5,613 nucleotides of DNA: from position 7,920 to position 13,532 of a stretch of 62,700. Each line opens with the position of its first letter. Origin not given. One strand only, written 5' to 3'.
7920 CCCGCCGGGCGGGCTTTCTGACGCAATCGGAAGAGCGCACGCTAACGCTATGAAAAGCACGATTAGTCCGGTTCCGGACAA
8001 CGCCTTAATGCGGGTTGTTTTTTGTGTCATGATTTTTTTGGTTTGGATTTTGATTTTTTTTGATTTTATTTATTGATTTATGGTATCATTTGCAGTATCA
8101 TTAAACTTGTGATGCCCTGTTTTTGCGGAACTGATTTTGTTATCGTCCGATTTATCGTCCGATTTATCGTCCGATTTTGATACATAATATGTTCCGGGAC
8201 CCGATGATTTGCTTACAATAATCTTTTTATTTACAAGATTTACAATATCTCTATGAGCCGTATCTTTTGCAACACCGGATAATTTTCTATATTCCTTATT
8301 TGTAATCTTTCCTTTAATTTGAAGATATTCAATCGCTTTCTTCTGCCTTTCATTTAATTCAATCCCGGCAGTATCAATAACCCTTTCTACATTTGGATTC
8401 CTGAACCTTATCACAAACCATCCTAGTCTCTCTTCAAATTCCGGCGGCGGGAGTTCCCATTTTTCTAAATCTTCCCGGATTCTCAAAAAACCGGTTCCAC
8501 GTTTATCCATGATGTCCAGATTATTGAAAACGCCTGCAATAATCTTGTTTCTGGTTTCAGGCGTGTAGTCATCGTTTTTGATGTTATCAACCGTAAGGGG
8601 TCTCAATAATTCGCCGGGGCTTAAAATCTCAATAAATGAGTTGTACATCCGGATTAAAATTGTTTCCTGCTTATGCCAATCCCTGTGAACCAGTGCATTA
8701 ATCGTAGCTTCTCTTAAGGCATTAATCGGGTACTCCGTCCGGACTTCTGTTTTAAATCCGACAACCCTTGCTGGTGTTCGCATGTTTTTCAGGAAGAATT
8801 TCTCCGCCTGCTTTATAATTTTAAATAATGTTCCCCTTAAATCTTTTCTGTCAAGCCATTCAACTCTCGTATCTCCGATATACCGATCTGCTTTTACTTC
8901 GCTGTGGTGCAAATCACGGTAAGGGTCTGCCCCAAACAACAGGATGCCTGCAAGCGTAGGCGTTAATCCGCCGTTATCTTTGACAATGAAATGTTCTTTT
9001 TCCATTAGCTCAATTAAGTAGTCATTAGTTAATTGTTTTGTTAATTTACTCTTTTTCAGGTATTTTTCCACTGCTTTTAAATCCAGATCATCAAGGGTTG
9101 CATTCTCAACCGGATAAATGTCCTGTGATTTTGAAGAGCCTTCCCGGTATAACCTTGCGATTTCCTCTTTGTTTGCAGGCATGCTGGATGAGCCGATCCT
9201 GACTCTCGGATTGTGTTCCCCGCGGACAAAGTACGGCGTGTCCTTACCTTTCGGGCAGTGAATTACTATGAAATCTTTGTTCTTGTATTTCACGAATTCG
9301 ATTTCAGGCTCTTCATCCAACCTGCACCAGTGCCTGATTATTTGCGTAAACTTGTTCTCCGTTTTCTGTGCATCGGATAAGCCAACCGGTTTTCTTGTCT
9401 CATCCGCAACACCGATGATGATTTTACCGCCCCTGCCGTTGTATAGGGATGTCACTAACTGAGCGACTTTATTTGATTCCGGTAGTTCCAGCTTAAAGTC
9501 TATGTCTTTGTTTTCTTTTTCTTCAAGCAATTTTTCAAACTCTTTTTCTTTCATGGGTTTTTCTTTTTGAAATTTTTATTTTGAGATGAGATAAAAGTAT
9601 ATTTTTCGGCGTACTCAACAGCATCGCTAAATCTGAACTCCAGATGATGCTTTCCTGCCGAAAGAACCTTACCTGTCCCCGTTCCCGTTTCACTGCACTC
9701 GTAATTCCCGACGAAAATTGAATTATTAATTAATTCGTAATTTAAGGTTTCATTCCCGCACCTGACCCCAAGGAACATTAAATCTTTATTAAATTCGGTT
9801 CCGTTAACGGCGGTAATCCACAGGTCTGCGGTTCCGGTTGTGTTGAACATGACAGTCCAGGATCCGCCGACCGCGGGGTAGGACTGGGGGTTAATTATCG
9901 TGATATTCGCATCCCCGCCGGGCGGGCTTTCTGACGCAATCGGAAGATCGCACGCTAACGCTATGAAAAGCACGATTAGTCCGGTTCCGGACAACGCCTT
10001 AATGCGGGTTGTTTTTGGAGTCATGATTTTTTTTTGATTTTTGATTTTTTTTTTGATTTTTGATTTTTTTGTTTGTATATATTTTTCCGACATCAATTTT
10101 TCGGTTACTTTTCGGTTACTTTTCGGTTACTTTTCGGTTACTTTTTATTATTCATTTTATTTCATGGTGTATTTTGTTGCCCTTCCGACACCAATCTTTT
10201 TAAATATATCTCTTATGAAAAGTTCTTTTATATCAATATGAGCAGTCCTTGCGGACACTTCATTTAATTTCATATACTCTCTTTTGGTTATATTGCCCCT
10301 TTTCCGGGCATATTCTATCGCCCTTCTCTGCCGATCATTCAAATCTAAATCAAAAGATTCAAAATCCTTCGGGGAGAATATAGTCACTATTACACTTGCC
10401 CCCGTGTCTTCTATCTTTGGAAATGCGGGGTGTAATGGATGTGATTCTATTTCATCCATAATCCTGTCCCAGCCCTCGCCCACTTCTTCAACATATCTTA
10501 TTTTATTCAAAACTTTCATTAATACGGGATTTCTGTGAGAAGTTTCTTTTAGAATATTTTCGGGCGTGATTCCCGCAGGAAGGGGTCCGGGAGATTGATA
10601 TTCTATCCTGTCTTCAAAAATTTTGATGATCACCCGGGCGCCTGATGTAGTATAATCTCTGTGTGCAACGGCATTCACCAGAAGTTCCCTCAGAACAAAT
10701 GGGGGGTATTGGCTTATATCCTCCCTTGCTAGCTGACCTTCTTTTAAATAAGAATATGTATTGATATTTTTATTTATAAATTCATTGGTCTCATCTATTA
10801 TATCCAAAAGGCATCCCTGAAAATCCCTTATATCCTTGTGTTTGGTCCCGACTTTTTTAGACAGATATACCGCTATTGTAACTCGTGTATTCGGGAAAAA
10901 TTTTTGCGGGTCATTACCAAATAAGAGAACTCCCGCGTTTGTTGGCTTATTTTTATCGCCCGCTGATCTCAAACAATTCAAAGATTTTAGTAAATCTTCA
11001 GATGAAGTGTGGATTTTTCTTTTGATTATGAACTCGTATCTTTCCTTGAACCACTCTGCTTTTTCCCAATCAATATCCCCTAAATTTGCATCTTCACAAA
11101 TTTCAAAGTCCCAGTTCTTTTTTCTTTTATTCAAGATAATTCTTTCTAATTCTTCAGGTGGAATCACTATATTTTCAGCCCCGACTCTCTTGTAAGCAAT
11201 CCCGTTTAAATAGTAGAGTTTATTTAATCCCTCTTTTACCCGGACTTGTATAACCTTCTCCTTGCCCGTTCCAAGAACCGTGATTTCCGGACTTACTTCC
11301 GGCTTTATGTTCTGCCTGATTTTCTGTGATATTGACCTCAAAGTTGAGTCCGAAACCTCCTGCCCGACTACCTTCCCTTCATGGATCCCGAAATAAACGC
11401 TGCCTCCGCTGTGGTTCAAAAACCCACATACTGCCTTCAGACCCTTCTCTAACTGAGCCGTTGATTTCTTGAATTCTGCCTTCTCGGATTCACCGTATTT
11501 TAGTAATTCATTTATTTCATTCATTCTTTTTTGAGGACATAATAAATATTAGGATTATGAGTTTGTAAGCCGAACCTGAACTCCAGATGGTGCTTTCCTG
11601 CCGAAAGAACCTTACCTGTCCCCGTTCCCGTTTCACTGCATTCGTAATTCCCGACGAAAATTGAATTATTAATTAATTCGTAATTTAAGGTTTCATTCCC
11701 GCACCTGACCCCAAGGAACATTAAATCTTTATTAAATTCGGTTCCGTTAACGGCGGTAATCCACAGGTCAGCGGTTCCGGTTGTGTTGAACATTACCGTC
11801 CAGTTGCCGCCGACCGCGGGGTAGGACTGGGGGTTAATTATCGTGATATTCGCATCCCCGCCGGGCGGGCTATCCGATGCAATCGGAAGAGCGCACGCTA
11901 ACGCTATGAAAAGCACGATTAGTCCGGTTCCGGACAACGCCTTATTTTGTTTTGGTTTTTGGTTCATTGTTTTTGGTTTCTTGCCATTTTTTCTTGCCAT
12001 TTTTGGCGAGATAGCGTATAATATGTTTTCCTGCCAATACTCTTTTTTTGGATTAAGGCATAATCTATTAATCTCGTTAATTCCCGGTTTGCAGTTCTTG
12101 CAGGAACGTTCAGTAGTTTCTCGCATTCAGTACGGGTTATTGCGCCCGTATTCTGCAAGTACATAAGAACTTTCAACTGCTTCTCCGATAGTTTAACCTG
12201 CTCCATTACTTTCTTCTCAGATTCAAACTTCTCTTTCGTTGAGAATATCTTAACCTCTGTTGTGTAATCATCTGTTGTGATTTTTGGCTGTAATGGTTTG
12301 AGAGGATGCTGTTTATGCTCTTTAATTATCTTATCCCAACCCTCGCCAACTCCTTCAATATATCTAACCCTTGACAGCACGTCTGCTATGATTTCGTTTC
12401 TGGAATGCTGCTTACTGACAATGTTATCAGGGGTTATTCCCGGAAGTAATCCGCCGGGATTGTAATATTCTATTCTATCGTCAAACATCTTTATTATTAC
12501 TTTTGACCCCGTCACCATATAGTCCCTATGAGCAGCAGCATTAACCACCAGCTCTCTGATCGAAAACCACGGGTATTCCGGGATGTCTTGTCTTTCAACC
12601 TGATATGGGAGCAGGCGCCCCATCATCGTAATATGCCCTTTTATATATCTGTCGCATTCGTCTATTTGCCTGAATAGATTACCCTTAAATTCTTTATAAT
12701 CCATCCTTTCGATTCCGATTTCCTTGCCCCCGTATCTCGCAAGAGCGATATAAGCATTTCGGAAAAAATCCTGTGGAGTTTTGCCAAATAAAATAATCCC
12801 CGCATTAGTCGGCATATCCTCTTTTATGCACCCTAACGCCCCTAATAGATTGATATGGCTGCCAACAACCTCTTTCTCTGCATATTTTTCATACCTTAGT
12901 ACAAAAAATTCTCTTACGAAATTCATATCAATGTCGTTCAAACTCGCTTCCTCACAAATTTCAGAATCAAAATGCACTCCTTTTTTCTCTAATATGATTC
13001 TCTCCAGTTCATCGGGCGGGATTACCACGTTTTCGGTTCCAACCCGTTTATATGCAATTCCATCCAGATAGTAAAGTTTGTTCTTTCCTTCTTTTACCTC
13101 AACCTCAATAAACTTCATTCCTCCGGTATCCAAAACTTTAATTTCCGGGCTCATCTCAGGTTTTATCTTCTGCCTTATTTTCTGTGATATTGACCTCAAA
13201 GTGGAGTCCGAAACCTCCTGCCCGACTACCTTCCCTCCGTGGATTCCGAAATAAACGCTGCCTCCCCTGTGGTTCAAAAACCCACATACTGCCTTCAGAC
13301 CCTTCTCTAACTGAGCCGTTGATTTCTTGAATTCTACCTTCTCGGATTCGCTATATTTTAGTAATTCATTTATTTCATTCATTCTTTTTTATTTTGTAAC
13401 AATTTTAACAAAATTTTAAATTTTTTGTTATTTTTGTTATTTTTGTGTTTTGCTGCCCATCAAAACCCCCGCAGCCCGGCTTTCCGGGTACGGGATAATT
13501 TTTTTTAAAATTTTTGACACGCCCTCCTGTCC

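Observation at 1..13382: Polycistronic tandem array of [exported 148-aa adhesin-N-terminus copy + COG2865-type AlbA_2/HATPase_c_4/wHTH protein] modules that ends in the full-length adhesin gene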

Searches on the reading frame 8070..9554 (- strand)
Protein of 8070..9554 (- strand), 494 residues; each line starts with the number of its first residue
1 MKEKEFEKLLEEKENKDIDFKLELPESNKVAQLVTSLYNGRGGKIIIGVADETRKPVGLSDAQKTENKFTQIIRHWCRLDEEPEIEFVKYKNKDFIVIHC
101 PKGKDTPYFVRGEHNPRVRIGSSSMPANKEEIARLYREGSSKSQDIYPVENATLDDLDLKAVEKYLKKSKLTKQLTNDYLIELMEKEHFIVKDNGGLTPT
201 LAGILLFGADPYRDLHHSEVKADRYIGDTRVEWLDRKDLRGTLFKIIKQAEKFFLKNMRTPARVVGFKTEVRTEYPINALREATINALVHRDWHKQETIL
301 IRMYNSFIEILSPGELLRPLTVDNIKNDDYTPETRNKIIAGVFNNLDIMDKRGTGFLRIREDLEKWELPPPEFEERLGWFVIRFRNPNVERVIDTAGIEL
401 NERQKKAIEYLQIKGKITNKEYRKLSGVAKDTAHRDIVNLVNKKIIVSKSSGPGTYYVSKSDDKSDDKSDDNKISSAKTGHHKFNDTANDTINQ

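Call 6: search_protein_families(library=pfam, proteins=[window:8070-9554:-], max_evalue=0.01)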
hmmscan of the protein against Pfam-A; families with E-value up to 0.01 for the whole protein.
window:8070-9554:- (494 aa): 3 families
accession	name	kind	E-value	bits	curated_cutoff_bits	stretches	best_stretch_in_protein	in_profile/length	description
PF13749.12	HATPase_c_4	-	2.8e-21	75.7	26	1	298-383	3-88/89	Putative ATP-dependent DNA helicase recG C-terminal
PF04326.19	SLFN_AlbA_2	-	2.9e-18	66.9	25.3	1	14-128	1-118/118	Schlafen, AlbA_2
PF08220.18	HTH_DeoR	-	0.00026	21.1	21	1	403-446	1-44/57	DeoR-like helix-turn-helix domain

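Call 19: find_encoding_contigs(protein=window:8070-9554:-, flank=10000, max_places=6)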
Protein window:8070-9554:- (494 aa): 10 contigs read that carry it; 6 places shown.
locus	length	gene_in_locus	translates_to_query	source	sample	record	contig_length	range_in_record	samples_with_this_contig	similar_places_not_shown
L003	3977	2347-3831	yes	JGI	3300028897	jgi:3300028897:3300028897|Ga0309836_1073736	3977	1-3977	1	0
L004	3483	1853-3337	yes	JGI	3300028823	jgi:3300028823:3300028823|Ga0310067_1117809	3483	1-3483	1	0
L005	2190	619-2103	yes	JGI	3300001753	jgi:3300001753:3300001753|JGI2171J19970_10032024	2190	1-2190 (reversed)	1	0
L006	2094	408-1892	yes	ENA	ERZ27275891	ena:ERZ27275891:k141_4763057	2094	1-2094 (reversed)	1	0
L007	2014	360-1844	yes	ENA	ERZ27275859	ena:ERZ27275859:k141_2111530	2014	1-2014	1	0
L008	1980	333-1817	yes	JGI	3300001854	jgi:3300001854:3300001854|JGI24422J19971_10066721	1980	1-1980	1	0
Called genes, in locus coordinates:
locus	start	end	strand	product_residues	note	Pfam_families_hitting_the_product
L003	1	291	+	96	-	?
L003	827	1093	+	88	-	-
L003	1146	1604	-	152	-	PF01850:PIN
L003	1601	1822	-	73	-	-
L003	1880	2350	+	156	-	-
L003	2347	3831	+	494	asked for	-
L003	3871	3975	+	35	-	?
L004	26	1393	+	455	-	PF04326:SLFN_AlbA_2, PF13749:HATPase_c_4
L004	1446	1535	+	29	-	-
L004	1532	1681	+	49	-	-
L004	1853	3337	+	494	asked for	-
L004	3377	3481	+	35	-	?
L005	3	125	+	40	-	?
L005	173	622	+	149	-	-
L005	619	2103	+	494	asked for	-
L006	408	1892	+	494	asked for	-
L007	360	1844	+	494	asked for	-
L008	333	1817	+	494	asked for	-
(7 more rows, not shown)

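Call 20: search_protein_families(library=padloc, proteins=[window:8070-9554:-], max_evalue=0.01)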
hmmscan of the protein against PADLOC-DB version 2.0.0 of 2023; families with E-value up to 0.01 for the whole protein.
window:8070-9554:- (494 aa): 4 families
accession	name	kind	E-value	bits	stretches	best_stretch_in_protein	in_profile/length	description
PDLC02402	Aga_SIR2-PNTD1-PNTD2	-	1.6e-24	84.1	1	136-357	303-533/876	Class I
PDLC02394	pAgo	-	8.7e-19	64.8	1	39-393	68-443/1121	-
PDLC02418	Aga_SIR2-Kinase-PNTD1-PNTD2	-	1.1e-14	51.7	1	137-356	163-410/756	Class I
PDLC05032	PDC-S50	-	0.00015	19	1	3-115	6-128/387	-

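Call 21: search_protein_families(library=ncbifam, proteins=[window:8070-9554:-], max_evalue=0.01)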
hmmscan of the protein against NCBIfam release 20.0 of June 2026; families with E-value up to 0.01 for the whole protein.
window:8070-9554:- (494 aa): 0 families

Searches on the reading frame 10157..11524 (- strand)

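Call 6: search_protein_families(library=pfam, proteins=[window:10157-11524:-], max_evalue=0.01)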
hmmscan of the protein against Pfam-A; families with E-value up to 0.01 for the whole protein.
window:10157-11524:- (455 aa): 3 families
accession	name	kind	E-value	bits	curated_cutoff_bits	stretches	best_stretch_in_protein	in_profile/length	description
PF13749.12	HATPase_c_4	-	1.9e-18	66.7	26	1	295-382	1-89/89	Putative ATP-dependent DNA helicase recG C-terminal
PF04326.19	SLFN_AlbA_2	-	2.2e-18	67.3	25.3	1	12-118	1-114/118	Schlafen, AlbA_2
PF22168.2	DIP2311-like_C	-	0.00019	22.1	27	1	400-454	8-62/63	Transcriptional regulator DIP2311-like, C-terminal domain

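Call 20: search_protein_families(library=padloc, proteins=[window:10157-11524:-], max_evalue=0.01)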
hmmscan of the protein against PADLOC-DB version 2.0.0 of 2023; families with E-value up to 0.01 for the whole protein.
window:10157-11524:- (455 aa): 3 families
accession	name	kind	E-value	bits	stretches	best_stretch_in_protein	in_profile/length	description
PDLC02402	Aga_SIR2-PNTD1-PNTD2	-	1.3e-19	67.9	1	173-321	350-489/876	Class I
PDLC02394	pAgo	-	1.7e-19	67.1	1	37-385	68-437/1121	-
PDLC02418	Aga_SIR2-Kinase-PNTD1-PNTD2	-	4.1e-14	49.7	1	175-315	210-361/756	Class I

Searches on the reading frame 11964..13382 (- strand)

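Call 6: search_protein_families(library=pfam, proteins=[window:11964-13382:-], max_evalue=0.01)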
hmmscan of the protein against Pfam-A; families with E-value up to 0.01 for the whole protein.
window:11964-13382:- (472 aa): 3 families
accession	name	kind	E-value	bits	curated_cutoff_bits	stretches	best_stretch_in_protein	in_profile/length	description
PF13749.12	HATPase_c_4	-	1.1e-19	70.6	26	1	292-372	1-82/89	Putative ATP-dependent DNA helicase recG C-terminal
PF04326.19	SLFN_AlbA_2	-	9.7e-19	68.5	25.3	1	12-119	1-115/118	Schlafen, AlbA_2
PF01978.25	TrmB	-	0.0043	17.3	25.6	0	396-456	4-64/68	Sugar-specific transcriptional regulator TrmB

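Call 20: search_protein_families(library=padloc, proteins=[window:11964-13382:-], max_evalue=0.01)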
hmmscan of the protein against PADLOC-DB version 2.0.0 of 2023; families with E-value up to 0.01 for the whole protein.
window:11964-13382:- (472 aa): 12 families
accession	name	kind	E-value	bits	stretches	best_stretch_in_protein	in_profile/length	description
PDLC02394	pAgo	-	1.3e-21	74.1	1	110-413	149-469/1121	-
PDLC02402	Aga_SIR2-PNTD1-PNTD2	-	2.2e-16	57.2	1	188-319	368-490/876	Class I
PDLC02418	Aga_SIR2-Kinase-PNTD1-PNTD2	-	4.2e-12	43.1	1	176-318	216-367/756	Class I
PDLC01044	Csa3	-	1.8e-06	26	1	376-446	113-181/194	Type I-A associated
PDLC01858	CARF3--CARF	-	2.5e-05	22.3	1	385-451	129-194/204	-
PDLC01438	Csa3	-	3.9e-05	21.8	1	376-463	125-207/305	"CAS-I,CAS-II,CAS-III,CAS-IV,CAS-V,CAS-VI; associated_signaling"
PDLC01879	CARF3--CARF_TM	-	6.8e-05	20.6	1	392-458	149-210/222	-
PDLC01434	CasR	-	0.00034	18.5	1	390-455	119-182/191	"CAS-I,CAS-II,CAS-III,CAS-IV,CAS-V,CAS-VI; associated_signaling"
PDLC03963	SoFic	-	0.00087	16.8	1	384-456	276-350/361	-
PDLC01875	CARF3--CARF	-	0.0014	16.5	1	395-458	141-204/219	-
PDLC04368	PDC-M05A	-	0.0017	16.2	1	400-458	13-73/201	-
PDLC01848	CARF3--CARF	-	0.002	15.8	1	382-448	120-183/197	-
